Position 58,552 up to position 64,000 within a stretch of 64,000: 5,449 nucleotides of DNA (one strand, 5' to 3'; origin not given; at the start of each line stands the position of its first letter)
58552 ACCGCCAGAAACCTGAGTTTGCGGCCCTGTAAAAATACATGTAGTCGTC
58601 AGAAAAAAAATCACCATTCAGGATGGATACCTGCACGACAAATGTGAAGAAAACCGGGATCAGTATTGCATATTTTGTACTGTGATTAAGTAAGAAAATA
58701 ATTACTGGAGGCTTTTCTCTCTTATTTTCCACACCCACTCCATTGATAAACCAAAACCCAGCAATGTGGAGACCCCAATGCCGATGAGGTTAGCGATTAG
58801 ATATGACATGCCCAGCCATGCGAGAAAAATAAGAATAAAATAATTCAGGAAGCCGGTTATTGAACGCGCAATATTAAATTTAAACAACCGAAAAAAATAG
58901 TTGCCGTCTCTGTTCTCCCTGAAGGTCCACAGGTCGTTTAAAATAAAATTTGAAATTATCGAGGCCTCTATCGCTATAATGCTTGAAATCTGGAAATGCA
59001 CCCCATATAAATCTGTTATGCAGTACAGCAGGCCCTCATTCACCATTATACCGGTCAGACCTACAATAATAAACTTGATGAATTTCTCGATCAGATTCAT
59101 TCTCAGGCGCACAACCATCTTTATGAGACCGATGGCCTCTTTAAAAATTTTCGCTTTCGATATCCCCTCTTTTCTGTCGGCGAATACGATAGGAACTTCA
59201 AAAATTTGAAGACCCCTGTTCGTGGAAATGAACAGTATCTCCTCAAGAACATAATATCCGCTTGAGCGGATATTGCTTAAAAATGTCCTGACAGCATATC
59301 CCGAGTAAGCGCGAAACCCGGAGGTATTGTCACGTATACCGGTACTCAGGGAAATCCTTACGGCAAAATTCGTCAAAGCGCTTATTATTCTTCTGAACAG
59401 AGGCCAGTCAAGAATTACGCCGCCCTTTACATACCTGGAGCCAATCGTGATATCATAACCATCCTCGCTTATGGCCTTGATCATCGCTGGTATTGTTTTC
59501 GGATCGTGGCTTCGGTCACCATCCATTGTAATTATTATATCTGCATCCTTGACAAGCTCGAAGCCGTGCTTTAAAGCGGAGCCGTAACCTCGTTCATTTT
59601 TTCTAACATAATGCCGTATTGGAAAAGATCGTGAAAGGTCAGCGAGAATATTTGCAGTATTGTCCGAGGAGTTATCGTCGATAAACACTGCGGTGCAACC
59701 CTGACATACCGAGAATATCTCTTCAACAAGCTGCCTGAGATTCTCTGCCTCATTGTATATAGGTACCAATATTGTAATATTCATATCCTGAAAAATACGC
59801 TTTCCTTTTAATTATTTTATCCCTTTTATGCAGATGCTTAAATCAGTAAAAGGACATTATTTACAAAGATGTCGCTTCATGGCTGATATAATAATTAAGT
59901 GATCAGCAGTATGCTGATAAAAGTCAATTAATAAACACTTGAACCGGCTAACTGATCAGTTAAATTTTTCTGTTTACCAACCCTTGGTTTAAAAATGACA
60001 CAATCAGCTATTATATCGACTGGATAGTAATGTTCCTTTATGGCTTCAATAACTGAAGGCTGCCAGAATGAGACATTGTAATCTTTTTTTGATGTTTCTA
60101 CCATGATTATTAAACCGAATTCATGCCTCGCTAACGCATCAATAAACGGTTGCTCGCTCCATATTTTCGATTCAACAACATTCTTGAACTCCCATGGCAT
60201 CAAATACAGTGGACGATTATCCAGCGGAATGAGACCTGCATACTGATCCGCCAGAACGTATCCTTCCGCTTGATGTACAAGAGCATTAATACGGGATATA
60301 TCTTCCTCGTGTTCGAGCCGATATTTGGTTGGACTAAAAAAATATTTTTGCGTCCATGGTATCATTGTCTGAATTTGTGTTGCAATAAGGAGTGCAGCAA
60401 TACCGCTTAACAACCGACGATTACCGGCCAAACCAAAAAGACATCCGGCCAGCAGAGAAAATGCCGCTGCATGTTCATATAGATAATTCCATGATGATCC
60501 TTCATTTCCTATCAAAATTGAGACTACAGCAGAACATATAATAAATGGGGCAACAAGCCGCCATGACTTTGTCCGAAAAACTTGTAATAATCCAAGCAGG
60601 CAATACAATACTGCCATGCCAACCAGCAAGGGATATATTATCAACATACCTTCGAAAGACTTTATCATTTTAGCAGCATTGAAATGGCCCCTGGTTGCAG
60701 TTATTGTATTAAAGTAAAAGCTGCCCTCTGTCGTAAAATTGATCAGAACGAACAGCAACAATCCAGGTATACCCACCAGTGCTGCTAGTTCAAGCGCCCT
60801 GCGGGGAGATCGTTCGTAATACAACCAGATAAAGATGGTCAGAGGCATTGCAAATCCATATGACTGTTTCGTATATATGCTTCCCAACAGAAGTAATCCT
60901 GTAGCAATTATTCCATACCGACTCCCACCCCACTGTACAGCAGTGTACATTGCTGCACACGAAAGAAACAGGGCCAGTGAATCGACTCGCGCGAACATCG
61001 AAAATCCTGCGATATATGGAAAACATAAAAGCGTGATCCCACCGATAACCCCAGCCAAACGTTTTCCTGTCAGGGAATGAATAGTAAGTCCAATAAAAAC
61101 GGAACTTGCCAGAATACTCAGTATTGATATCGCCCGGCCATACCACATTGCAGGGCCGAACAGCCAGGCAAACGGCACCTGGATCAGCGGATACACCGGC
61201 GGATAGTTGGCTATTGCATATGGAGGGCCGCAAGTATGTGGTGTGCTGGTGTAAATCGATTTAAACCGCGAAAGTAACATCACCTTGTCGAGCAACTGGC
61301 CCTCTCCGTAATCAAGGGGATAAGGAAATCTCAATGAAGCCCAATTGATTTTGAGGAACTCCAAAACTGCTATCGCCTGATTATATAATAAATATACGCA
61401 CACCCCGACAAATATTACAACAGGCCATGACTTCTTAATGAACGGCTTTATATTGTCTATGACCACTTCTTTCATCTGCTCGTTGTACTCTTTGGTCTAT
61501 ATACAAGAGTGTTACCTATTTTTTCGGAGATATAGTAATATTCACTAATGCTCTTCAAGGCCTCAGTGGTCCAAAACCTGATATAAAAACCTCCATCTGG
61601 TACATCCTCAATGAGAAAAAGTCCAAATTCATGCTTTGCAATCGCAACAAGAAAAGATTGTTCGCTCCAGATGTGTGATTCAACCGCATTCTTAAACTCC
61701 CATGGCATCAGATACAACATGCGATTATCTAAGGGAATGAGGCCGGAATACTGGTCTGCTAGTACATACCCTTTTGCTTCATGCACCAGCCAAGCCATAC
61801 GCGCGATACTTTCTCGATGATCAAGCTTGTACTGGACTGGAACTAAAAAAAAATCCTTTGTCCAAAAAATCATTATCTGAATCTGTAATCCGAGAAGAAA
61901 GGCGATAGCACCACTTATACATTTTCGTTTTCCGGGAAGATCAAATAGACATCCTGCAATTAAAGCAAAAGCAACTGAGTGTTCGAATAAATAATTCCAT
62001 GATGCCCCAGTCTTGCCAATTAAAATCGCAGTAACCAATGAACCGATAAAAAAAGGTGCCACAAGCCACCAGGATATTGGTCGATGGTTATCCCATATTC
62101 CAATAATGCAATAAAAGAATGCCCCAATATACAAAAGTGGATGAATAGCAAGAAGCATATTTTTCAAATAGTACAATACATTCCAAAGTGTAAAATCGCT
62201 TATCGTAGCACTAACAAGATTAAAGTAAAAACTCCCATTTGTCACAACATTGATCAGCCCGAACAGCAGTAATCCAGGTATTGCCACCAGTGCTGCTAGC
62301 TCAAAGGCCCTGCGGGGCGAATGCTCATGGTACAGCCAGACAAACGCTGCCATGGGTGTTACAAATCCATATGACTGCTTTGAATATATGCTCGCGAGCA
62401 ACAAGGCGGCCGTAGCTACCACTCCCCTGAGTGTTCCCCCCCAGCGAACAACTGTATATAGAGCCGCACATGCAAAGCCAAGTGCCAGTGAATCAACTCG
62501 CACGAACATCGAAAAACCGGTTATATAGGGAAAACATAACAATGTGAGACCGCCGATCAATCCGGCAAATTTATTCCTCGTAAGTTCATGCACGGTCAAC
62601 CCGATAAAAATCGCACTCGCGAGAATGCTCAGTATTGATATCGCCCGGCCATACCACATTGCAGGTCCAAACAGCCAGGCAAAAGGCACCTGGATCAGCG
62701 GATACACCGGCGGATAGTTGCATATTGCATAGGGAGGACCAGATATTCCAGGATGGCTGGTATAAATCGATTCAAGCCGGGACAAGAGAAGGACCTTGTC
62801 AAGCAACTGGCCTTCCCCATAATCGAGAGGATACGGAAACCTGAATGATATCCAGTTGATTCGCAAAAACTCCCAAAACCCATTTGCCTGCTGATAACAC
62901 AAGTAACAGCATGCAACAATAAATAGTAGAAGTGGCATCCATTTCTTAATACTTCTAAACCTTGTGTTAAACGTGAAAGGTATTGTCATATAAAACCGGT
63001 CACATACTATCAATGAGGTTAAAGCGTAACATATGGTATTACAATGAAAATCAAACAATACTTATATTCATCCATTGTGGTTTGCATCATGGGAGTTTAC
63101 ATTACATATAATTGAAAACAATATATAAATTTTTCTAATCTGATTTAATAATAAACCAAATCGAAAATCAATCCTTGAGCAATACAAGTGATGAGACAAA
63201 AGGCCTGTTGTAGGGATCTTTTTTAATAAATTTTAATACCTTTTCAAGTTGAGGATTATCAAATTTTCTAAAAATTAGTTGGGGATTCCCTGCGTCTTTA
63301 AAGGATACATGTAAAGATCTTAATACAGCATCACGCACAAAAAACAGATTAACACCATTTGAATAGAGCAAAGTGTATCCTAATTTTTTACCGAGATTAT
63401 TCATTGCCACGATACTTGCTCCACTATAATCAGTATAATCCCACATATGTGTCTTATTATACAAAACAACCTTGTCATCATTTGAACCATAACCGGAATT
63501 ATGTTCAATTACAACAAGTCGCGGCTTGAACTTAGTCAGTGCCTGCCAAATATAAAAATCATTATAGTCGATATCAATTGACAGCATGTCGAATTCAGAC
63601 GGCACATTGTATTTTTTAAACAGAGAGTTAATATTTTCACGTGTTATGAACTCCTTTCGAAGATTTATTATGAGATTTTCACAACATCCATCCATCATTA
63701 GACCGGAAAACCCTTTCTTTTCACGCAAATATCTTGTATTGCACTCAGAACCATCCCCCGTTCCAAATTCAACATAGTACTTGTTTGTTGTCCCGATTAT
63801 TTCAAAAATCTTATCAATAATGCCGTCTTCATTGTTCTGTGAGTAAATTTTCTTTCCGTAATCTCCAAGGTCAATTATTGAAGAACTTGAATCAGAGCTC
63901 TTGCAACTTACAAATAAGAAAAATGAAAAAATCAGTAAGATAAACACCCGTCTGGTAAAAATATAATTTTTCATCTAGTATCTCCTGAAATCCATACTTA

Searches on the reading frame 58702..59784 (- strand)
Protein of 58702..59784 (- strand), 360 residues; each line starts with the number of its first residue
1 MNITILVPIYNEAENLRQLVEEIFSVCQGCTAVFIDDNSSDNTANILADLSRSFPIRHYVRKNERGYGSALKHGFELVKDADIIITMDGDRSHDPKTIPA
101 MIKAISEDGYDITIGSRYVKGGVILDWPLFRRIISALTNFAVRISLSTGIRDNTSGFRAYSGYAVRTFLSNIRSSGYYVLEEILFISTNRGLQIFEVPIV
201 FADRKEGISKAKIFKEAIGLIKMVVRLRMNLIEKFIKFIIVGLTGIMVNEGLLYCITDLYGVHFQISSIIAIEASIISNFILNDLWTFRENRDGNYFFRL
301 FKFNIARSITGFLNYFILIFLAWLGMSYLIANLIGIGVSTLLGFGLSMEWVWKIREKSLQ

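Call 38: search_protein_families(library=pfam, proteins=[window:58702-59784:-], max_evalue=0.001)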
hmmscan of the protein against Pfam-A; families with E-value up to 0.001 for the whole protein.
window:58702-59784:- (360 aa): 2 families
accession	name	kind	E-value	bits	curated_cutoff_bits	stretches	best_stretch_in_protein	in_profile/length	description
PF00535.33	Glycos_transf_2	-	1.5e-28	100.2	23.3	1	4-164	1-163/168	Glycosyl transferase family 2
PF04138.20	GtrA_DPMS_TM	-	1.3e-24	87.1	26.1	1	237-352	1-117/117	GtrA/DPMS, transmembrane domain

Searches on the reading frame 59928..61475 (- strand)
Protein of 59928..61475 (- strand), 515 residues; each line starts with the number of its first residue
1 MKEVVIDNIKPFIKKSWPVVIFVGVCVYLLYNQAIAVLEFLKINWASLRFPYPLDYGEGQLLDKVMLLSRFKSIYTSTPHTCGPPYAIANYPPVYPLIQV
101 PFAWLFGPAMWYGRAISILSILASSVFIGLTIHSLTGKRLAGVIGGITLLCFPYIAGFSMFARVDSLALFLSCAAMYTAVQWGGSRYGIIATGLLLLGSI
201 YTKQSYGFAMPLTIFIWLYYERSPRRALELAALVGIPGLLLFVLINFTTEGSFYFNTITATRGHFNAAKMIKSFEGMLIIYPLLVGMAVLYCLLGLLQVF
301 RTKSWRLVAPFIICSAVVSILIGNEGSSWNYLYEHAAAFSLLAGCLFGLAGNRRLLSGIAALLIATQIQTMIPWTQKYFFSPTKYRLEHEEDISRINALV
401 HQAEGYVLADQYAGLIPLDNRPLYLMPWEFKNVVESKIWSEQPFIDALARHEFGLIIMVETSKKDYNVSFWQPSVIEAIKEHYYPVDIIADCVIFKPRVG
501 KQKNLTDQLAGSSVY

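Call 38: search_protein_families(library=pfam, proteins=[window:59928-61475:-], max_evalue=0.001)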
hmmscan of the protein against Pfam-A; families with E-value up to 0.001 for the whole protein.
window:59928-61475:- (515 aa): 1 family
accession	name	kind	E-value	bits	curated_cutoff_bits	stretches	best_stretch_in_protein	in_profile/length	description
PF13231.12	PMT_2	-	0.00013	22.7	26.1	1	92-242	3-154/160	Dolichyl-phosphate-mannose-protein mannosyltransferase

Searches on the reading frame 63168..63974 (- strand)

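Call 38: search_protein_families(library=pfam, proteins=[window:63168-63974:-], max_evalue=0.001)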
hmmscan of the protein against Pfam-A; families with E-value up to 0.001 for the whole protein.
window:63168-63974:- (268 aa): 0 families

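Call 64: search_protein_families(library=pfam, proteins=[window:63168-63974:-], max_evalue=1)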
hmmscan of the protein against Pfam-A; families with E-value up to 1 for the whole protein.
window:63168-63974:- (268 aa): 2 families
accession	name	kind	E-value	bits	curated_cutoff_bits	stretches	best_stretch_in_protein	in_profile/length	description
PF05050.19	Methyltransf_21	-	0.096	13.2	22.7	1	113-162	100-152/173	Methyltransferase FkbM domain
PF13489.12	Methyltransf_23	-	0.21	11.7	27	1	61-113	20-61/164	Methyltransferase domain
